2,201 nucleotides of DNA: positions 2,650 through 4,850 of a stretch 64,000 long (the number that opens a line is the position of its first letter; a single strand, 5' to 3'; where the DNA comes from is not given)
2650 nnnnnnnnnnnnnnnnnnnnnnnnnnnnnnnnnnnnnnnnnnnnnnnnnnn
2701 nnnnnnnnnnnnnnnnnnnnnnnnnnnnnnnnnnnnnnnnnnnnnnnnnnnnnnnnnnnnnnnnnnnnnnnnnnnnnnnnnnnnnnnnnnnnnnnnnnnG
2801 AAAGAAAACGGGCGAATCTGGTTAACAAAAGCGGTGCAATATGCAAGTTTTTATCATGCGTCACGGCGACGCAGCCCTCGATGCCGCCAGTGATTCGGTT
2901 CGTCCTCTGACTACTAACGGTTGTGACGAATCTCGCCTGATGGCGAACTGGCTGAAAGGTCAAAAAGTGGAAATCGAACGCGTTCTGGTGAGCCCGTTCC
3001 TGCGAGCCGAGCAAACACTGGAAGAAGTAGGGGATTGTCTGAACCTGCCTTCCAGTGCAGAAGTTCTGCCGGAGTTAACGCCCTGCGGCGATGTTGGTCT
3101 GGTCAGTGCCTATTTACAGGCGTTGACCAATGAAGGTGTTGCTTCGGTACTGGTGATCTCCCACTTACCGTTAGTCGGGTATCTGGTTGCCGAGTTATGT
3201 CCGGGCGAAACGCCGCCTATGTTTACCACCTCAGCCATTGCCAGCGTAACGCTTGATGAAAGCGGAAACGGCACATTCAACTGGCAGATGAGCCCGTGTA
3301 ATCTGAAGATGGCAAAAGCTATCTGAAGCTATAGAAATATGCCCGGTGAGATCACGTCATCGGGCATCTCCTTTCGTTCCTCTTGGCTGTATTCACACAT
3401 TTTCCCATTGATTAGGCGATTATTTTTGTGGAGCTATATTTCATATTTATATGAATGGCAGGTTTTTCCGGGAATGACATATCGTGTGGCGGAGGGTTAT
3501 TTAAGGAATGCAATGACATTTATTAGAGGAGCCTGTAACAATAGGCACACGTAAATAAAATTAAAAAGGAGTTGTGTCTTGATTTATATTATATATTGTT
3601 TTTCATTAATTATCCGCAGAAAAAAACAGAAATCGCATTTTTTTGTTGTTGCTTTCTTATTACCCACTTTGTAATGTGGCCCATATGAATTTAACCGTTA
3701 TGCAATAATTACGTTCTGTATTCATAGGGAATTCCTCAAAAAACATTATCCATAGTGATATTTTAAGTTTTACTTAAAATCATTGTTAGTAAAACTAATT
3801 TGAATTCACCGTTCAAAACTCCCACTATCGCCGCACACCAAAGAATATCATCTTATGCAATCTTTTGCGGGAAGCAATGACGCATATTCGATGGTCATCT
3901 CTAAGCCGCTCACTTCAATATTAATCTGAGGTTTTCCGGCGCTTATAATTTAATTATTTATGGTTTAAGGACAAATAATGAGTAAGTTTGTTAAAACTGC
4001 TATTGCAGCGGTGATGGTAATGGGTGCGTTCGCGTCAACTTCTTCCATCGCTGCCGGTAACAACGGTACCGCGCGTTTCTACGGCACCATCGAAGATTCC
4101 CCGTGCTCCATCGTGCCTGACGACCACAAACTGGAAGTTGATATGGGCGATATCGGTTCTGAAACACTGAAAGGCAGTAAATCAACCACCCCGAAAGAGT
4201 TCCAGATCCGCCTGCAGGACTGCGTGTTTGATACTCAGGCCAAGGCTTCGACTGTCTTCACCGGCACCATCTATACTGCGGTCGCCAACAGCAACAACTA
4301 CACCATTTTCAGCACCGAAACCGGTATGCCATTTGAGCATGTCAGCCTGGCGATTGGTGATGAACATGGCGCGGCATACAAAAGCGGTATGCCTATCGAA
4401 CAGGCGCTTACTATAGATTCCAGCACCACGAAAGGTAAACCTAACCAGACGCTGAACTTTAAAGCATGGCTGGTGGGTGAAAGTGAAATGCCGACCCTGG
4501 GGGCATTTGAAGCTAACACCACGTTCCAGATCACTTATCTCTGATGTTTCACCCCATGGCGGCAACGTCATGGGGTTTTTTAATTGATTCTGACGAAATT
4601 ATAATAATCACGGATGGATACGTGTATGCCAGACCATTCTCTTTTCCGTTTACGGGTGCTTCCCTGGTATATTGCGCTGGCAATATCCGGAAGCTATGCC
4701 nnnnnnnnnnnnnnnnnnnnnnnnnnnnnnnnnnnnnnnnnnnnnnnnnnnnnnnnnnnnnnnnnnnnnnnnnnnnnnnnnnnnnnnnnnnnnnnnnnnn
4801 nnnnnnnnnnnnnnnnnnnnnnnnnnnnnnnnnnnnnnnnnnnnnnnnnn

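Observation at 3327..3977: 650-bp AT-rich region upstream of the fimbrial operon, with a short perfect inverted repeat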

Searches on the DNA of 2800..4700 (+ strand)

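Call 4: search_dna_similar(query=window:3327-3977:+, collection=ecoli_genomes, mode=near, max_rows=20, rows=spread)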
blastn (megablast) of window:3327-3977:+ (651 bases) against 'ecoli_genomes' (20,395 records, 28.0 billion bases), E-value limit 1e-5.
Records with a match: 13; places in all: 23; records where one place covers at least 80% of the query: 13.
Genomes with a match: 13 of 5426; with a place that covers at least 80% of the query: 13. Places per genome that has any: lowest 1, median 2, highest 2. On chromosomes: 23 places; on plasmids: 0.
Best place of each record, by identity: 95-99% 3; 90-95% 10.
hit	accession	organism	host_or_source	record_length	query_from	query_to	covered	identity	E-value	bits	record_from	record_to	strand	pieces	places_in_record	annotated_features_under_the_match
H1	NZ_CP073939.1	Escherichia coli strain MB53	Poultry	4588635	6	651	99%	95.5%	0e+0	1033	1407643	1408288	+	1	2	none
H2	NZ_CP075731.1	Escherichia coli strain CP52E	Homo sapiens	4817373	6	651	99%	95.5%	0e+0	1033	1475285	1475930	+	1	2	none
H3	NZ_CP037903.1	Escherichia coli strain LHM10-1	pig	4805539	6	651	99%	94.9%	0e+0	1011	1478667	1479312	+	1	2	none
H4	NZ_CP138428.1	Escherichia coli strain 6EVA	Homo sapiens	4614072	6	651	99%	94.9%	0e+0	1011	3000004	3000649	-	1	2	none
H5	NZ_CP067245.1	Escherichia coli strain OW1E2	surface water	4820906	6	651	99%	94.0%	0e+0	977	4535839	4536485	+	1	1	none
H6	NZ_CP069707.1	Escherichia coli strain E41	pig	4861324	6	651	99%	93.8%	0e+0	972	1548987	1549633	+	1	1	none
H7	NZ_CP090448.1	Escherichia coli strain PT62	pigeon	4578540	6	651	99%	93.4%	0e+0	955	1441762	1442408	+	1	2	none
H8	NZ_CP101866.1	Escherichia coli strain LP5-1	pigeon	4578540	6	651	99%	93.4%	0e+0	955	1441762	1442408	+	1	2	none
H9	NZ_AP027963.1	Escherichia coli strain VE-T9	-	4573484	6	651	99%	92.4%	0e+0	922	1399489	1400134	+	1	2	none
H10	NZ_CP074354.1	Escherichia coli strain XJ5.2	bovine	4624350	6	651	99%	92.4%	0e+0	922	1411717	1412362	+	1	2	none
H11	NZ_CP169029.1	Escherichia coli strain UTME-7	beef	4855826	6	651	99%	92.3%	0e+0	917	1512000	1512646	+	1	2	none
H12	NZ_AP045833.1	Escherichia coli strain wlxctx60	Ursus thibetanus japonicus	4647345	6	651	99%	92.3%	0e+0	917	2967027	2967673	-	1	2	none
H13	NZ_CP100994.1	Escherichia coli strain ET201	Hoplobatrachus rugulosus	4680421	93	651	86%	95.9%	0e+0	905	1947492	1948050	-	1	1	none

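Call 5: search_rna_families(source=window, start=2800, end=4700, threshold=evalue, max_evalue=1)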
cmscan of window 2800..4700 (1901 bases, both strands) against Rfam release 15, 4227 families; matches with E-value up to 1: 2.
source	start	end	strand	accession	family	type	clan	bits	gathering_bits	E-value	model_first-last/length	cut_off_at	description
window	4536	4583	+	RF02399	NsiR1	Gene; sRNA;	-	22.3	39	0.16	1-60/60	no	Nitrogen stress-induced RNA 1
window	3724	3841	-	RF01295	SCARNA7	Gene; snRNA; snoRNA; scaRNA;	-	14.5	65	0.74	1-330/330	no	Small Cajal body-specific RNA 7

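Call 8: get_annotated_region(hit=H1, flank=8000)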
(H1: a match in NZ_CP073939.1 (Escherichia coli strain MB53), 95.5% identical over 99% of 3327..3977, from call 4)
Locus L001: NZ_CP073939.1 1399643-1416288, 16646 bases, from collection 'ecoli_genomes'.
description: Escherichia coli strain MB53 chromosome, complete genome
organism: Escherichia coli strain MB53 (NCBI taxid 562)
replicon: chromosome; assembly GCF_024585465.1
host: Poultry; source: Cloacal sample; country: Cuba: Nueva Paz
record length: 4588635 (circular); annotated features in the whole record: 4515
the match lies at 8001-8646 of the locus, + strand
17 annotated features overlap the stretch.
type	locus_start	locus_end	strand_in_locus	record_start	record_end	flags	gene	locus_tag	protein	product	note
CDS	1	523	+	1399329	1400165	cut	-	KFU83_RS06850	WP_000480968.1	aminoglycoside O-phosphotransferase APH(6)-Id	-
CDS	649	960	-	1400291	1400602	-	-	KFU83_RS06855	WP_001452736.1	hypothetical protein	-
CDS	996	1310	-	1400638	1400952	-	-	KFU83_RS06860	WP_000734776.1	TrbM/KikA/MpfK family conjugal transfer protein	-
CDS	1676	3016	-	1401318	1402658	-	fadL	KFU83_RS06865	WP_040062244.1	long-chain fatty acid transporter FadL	-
CDS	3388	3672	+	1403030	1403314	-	yfcZ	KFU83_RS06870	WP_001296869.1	YfcZ/YiiS family protein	-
CDS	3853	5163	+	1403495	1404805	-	fadI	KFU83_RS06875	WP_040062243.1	acetyl-CoA C-acyltransferase FadI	-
CDS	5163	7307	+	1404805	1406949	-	fadJ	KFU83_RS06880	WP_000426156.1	fatty acid oxidation complex subunit alpha FadJ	-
CDS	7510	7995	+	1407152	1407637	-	sixA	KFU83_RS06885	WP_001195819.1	phosphohistidine phosphatase SixA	-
CDS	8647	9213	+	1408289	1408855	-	-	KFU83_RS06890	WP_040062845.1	fimbrial protein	-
CDS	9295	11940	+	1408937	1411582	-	-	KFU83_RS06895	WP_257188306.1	fimbrial biogenesis outer membrane usher protein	-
CDS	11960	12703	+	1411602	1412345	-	-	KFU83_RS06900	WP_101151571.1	fimbria/pilus periplasmic chaperone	-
CDS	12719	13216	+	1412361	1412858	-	-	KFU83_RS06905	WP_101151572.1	fimbrial protein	-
CDS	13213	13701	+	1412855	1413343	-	-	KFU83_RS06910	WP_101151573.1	fimbrial protein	-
CDS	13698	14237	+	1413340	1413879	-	-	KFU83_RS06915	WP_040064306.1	fimbrial protein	-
CDS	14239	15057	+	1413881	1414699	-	yfcO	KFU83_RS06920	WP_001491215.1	fimbrial adhesin YfcO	-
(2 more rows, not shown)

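Call 9: search_dna_similar(query=window:3327-3977:+, collection=ecoli_genomes, mode=distant, max_rows=30, rows=spread)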
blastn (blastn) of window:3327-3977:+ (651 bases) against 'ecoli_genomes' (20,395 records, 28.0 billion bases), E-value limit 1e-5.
Records with a match: 13; places in all: 23; records where one place covers at least 80% of the query: 13.
Genomes with a match: 13 of 5426; with a place that covers at least 80% of the query: 13. Places per genome that has any: lowest 1, median 2, highest 2. On chromosomes: 23 places; on plasmids: 0.
Best place of each record, by identity: 95-99% 3; 90-95% 10.
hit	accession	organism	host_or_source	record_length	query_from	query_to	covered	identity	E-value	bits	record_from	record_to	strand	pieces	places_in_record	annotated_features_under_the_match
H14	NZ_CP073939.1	Escherichia coli strain MB53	Poultry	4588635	6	651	99%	95.5%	0e+0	1033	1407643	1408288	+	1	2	none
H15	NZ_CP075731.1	Escherichia coli strain CP52E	Homo sapiens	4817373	6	651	99%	95.5%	0e+0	1033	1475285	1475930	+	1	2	none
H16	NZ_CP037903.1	Escherichia coli strain LHM10-1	pig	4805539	6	651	99%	94.9%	0e+0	1015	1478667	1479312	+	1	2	none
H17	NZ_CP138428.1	Escherichia coli strain 6EVA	Homo sapiens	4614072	6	651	99%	94.9%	0e+0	1015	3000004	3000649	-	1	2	none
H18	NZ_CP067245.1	Escherichia coli strain OW1E2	surface water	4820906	6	651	99%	94.0%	0e+0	991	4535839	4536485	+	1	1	none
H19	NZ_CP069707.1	Escherichia coli strain E41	pig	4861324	6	651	99%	93.8%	0e+0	986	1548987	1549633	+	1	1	none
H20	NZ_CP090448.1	Escherichia coli strain PT62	pigeon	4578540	6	651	99%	93.4%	0e+0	973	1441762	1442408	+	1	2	none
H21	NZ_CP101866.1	Escherichia coli strain LP5-1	pigeon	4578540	6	651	99%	93.4%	0e+0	973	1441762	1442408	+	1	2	none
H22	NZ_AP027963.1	Escherichia coli strain VE-T9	-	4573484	6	651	99%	92.4%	0e+0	943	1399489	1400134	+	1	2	none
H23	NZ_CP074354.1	Escherichia coli strain XJ5.2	bovine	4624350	6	651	99%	92.4%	0e+0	943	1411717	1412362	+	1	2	none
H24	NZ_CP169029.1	Escherichia coli strain UTME-7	beef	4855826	6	651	99%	92.3%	0e+0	937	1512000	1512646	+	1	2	none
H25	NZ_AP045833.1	Escherichia coli strain wlxctx60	Ursus thibetanus japonicus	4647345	6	651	99%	92.3%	0e+0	937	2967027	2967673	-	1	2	none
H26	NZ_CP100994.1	Escherichia coli strain ET201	Hoplobatrachus rugulosus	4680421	93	651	86%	95.9%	0e+0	905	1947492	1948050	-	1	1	none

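Call 31: search_dna_similar(query=window:3327-3650:+, collection=ecoli_genomes, mode=near, max_rows=20)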
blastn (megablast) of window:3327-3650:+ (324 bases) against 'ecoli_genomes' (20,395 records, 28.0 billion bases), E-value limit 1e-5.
Records with a match: 13; places in all: 25; records where one place covers at least 80% of the query: 12.
Genomes with a match: 13 of 5426; with a place that covers at least 80% of the query: 12. Places per genome that has any: lowest 1, median 2, highest 3. On chromosomes: 25 places; on plasmids: 0.
Best place of each record, by identity: 90-95% 13.
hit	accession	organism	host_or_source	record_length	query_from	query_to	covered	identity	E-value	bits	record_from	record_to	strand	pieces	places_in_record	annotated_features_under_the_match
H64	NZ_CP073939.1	Escherichia coli strain MB53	Poultry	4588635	6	324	98%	93.1%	9e-129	468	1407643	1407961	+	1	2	none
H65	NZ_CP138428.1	Escherichia coli strain 6EVA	Homo sapiens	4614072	6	324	98%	91.9%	4e-122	446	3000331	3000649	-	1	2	none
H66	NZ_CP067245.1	Escherichia coli strain OW1E2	surface water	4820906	6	324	98%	91.6%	2e-120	440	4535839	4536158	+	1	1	none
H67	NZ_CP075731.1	Escherichia coli strain CP52E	Homo sapiens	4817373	6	324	98%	91.6%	2e-120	440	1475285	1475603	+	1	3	none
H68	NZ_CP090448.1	Escherichia coli strain PT62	pigeon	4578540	6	324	98%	91.3%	9e-119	435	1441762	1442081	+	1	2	none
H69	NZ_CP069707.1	Escherichia coli strain E41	pig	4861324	6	324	98%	91.3%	9e-119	435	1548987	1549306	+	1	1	none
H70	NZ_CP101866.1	Escherichia coli strain LP5-1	pigeon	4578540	6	324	98%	91.3%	9e-119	435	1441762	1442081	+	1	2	none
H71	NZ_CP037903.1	Escherichia coli strain LHM10-1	pig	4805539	6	324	98%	91.3%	9e-119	435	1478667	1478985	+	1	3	none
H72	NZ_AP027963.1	Escherichia coli strain VE-T9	-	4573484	6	324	98%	91.3%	9e-119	435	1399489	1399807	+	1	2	none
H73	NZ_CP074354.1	Escherichia coli strain XJ5.2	bovine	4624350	6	324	98%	91.3%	9e-119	435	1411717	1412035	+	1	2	none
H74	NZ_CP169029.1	Escherichia coli strain UTME-7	beef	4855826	6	324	98%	91.3%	9e-119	435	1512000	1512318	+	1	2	none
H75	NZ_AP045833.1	Escherichia coli strain wlxctx60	Ursus thibetanus japonicus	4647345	6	324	98%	91.3%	9e-119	435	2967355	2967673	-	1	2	none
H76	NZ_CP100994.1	Escherichia coli strain ET201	Hoplobatrachus rugulosus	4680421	93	324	72%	93.1%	2e-90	340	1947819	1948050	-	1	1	none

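Call 33: search_dna_similar(query=window:3327-3490:+, collection=ecoli_genomes, mode=near, max_rows=15)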
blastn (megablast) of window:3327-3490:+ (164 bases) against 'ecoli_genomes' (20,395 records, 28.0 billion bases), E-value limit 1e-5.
Records with a match: 13; places in all: 16; records where one place covers at least 80% of the query: 6.
Genomes with a match: 13 of 5426; with a place that covers at least 80% of the query: 6. Places per genome that has any: lowest 1, median 1, highest 2. On chromosomes: 16 places; on plasmids: 0.
Best place of each record, by identity: 90-95% 13.
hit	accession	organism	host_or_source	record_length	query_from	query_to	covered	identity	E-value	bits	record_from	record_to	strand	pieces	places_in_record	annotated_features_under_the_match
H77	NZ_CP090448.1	Escherichia coli strain PT62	pigeon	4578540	6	164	97%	92.0%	3e-55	222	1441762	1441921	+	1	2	none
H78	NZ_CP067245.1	Escherichia coli strain OW1E2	surface water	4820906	6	164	97%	92.0%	3e-55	222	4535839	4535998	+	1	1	none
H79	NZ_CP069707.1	Escherichia coli strain E41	pig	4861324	6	164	97%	92.0%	3e-55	222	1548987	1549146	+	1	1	none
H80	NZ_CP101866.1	Escherichia coli strain LP5-1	pigeon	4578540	6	164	97%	92.0%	3e-55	222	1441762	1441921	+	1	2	none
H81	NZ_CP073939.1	Escherichia coli strain MB53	Poultry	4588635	6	164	97%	91.3%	2e-53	217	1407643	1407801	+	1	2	none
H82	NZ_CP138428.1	Escherichia coli strain 6EVA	Homo sapiens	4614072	6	164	97%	91.3%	2e-53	217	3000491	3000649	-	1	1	none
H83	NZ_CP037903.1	Escherichia coli strain LHM10-1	pig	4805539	93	164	44%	94.4%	8e-22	111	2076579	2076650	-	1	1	none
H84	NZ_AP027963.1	Escherichia coli strain VE-T9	-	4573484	93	164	44%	94.4%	8e-22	111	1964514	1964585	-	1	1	none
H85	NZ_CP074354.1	Escherichia coli strain XJ5.2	bovine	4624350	93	164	44%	94.4%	8e-22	111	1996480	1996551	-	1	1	none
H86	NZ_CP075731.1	Escherichia coli strain CP52E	Homo sapiens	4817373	93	164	44%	94.4%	8e-22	111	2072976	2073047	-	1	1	none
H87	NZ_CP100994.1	Escherichia coli strain ET201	Hoplobatrachus rugulosus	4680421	93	164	44%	94.4%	8e-22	111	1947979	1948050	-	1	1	none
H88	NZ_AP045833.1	Escherichia coli strain wlxctx60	Ursus thibetanus japonicus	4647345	93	164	44%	94.4%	8e-22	111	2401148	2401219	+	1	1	none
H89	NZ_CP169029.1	Escherichia coli strain UTME-7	beef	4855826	93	164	44%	93.1%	1e-19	104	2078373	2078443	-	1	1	none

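Call 34: get_annotated_region(hit=H87, flank=9000)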
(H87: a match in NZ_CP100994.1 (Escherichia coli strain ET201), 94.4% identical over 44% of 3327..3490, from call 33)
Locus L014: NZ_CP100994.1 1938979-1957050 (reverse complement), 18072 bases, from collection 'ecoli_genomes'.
description: Escherichia coli strain ET201 chromosome, complete genome
organism: Escherichia coli strain ET201 (NCBI taxid 562)
replicon: chromosome; assembly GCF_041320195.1
host: Hoplobatrachus rugulosus; source: feces; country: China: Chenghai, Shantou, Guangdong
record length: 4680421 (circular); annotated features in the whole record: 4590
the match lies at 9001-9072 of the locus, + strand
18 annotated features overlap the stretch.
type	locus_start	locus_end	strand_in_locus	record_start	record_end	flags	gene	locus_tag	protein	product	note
CDS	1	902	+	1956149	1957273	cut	yeaW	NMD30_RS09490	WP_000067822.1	carnitine monooxygenase, oxygenase subunit YeaW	-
CDS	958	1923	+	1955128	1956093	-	yeaX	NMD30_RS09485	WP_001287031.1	carnitine monooxygenase reductase subunit YeaX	-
CDS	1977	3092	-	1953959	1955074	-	rnd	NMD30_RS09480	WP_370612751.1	ribonuclease D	-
CDS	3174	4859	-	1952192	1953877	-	fadD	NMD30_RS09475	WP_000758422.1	long-chain-fatty-acid--CoA ligase FadD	-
CDS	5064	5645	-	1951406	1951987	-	yeaY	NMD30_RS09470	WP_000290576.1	Slp family lipoprotein YeaY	-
CDS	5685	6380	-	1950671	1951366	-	tsaB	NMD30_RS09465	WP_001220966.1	tRNA (adenosine(37)-N6)-threonylcarbamoyltransferase complex dimerization subunit type 1 TsaB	-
CDS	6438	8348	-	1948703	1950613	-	yoaA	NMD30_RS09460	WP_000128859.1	ATP-dependent DNA helicase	-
CDS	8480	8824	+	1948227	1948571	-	yoaB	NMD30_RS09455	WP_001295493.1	RidA family protein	-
CDS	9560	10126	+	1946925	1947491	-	-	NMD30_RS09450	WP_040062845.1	fimbrial protein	-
CDS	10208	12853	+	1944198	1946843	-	-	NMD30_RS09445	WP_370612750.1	fimbrial biogenesis outer membrane usher protein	-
CDS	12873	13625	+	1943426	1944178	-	-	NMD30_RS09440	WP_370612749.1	fimbria/pilus periplasmic chaperone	-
CDS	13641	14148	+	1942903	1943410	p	-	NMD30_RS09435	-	fimbrial protein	frameshifted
CDS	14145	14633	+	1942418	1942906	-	-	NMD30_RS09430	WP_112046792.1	fimbrial protein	-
CDS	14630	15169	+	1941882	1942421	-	-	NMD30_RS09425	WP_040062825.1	fimbrial protein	-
CDS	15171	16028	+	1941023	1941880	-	-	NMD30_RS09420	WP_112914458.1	StfH/YfcO family fimbrial adhesin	-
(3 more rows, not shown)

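Call 35: get_annotated_region(hit=H83, flank=9000)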
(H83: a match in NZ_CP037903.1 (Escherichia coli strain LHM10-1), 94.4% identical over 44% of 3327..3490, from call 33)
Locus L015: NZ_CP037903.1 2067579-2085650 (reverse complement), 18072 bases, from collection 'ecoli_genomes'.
description: Escherichia coli strain LHM10-1 chromosome, complete genome
organism: Escherichia coli strain LHM10-1 (NCBI taxid 562)
replicon: chromosome; assembly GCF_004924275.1
host: pig; source: feces; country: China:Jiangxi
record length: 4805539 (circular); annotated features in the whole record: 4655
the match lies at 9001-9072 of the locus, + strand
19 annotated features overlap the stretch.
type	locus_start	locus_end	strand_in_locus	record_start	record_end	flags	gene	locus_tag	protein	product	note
CDS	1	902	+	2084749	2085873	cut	yeaW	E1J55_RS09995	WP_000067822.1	carnitine monooxygenase, oxygenase subunit YeaW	-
CDS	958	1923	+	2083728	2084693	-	yeaX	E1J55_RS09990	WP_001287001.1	carnitine monooxygenase reductase subunit YeaX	-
CDS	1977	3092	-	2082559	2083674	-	rnd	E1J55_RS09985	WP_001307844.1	ribonuclease D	-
CDS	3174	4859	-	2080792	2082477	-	fadD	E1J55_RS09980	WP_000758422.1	long-chain-fatty-acid--CoA ligase FadD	-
CDS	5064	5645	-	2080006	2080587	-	yeaY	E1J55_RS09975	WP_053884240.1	Slp family lipoprotein YeaY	-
CDS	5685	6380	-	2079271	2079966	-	tsaB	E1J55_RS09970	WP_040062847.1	tRNA (adenosine(37)-N6)-threonylcarbamoyltransferase complex dimerization subunit type 1 TsaB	-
CDS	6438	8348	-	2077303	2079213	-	yoaA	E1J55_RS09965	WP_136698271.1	ATP-dependent DNA helicase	-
CDS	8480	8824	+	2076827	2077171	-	yoaB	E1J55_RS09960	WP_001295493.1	RidA family protein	-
CDS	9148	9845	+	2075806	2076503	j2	-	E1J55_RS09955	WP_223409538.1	IS1 family transposase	programmed frameshift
CDS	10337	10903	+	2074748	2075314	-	-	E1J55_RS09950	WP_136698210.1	fimbrial protein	-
CDS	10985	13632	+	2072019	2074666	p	-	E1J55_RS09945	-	fimbrial biogenesis outer membrane usher protein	frameshifted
CDS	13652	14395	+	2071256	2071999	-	-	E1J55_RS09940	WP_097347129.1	fimbria/pilus periplasmic chaperone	-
CDS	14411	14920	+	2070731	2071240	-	-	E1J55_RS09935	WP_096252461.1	fimbrial protein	-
CDS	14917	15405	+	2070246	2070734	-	-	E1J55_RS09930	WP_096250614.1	fimbrial protein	-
CDS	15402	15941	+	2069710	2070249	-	-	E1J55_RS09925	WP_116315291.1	fimbrial protein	-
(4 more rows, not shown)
